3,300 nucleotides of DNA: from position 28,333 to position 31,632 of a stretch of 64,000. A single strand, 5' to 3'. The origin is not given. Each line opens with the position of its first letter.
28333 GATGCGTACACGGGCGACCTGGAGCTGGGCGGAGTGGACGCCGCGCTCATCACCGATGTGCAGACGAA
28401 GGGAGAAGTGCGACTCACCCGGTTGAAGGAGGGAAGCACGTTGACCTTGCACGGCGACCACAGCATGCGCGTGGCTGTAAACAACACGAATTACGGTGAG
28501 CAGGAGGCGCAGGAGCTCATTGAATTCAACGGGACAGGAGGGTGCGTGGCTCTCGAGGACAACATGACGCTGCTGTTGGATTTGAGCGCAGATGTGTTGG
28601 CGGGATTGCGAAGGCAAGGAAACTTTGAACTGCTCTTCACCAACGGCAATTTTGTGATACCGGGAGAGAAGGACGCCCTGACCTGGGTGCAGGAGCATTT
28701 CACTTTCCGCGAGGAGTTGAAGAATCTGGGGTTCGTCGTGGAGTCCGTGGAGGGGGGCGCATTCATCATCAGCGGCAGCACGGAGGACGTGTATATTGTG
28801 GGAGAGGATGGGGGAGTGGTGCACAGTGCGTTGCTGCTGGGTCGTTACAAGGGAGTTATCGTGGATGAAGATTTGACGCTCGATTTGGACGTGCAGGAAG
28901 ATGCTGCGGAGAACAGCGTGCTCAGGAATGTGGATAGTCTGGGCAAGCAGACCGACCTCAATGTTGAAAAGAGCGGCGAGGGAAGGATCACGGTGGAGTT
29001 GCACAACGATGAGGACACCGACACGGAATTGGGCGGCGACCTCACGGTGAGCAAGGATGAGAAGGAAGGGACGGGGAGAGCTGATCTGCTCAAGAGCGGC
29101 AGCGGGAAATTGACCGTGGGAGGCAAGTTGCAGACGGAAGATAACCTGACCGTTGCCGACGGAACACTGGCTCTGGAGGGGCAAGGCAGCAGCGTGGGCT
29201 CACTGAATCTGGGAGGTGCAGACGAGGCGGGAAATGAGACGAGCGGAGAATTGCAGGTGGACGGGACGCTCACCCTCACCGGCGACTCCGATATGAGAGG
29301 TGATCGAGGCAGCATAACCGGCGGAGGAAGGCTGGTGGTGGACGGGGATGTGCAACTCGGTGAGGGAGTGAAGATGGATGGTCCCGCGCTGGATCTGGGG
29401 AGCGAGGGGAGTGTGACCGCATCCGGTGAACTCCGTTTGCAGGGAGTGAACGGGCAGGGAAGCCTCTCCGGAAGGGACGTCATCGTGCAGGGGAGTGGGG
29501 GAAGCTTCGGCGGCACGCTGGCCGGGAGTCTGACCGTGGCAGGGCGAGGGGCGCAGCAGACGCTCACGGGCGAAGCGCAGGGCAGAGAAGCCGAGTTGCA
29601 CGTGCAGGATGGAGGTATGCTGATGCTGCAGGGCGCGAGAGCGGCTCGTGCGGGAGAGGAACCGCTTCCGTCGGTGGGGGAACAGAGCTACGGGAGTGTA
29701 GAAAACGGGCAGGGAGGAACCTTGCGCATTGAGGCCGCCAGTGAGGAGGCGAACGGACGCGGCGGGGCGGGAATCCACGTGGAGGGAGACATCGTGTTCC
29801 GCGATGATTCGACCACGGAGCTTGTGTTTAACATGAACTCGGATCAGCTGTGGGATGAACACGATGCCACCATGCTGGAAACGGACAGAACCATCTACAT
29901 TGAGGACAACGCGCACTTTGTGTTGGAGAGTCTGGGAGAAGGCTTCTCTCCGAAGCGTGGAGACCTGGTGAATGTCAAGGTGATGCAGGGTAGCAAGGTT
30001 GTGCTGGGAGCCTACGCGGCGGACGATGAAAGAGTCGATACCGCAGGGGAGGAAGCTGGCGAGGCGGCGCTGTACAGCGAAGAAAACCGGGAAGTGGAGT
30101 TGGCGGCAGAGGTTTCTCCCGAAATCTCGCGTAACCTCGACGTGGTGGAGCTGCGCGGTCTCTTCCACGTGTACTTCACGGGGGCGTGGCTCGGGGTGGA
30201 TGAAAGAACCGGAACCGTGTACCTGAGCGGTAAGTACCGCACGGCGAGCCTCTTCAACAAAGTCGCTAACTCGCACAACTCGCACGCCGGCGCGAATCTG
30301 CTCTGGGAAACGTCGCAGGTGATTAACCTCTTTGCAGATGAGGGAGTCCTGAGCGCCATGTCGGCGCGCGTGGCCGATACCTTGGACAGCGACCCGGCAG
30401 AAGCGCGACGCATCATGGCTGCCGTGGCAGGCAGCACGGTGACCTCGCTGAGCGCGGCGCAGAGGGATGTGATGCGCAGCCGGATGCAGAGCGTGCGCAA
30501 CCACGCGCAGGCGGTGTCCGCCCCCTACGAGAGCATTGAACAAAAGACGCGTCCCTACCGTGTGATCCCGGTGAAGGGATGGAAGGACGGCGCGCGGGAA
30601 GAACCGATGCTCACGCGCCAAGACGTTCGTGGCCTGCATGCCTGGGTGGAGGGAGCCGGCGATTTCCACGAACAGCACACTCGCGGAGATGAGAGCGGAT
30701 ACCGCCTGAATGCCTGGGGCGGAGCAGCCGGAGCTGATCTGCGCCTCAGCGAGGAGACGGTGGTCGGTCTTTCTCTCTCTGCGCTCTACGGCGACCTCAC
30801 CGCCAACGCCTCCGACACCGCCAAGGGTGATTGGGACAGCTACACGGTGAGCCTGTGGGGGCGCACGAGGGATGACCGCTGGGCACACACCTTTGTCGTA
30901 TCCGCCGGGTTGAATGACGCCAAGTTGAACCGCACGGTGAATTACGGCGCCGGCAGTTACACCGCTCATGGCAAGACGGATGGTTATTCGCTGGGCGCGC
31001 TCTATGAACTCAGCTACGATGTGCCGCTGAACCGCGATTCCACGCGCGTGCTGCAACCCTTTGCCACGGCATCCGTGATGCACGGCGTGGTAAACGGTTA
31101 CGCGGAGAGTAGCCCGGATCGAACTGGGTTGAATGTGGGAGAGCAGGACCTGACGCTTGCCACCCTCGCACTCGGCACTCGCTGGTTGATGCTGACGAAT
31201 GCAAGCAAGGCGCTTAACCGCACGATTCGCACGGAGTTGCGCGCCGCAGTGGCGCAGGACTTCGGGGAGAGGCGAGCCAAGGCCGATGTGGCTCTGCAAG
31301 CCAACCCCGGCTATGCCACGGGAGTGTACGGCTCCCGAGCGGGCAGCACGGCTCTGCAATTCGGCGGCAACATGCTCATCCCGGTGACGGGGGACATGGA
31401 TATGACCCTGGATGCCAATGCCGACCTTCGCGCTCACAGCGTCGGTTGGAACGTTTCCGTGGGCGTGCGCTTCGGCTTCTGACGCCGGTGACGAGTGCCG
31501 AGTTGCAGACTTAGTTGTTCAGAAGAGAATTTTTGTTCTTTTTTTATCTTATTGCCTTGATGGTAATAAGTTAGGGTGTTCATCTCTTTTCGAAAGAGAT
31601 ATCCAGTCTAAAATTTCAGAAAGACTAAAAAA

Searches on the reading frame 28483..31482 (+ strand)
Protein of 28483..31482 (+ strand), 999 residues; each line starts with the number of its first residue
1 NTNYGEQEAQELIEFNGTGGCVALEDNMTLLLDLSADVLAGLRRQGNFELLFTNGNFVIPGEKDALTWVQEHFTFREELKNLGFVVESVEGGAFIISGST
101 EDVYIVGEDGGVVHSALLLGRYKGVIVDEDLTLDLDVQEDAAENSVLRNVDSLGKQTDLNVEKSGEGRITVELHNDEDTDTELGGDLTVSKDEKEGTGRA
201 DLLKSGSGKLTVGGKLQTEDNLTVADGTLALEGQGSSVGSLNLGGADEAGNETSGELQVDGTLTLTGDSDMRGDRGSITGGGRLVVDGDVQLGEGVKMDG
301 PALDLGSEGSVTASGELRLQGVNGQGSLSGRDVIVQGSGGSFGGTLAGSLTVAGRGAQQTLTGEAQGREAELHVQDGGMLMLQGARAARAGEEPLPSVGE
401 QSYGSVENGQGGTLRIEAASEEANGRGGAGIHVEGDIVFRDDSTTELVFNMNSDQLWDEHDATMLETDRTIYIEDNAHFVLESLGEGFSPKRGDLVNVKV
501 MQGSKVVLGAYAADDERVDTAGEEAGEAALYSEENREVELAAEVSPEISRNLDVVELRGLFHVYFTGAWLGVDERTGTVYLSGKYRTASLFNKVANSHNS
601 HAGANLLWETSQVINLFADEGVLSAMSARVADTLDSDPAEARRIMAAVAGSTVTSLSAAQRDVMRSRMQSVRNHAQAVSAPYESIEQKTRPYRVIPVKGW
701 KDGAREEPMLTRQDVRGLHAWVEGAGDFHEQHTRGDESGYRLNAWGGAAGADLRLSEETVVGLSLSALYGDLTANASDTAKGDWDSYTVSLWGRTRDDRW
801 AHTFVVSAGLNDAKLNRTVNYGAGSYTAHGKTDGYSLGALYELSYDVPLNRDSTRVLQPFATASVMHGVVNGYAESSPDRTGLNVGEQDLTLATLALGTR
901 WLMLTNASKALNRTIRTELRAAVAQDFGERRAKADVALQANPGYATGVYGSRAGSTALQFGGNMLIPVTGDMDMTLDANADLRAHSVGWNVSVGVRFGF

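Call 46: search_protein_families(library=pfam, proteins=[window:28483-31482:+])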
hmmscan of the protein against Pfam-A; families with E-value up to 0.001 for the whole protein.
window:28483-31482:+ (999 aa): 1 family
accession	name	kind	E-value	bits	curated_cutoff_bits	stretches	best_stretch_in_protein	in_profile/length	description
PF03797.25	Autotransporter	-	1.2e-34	120.6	26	1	720-978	1-254/255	Autotransporter beta-domain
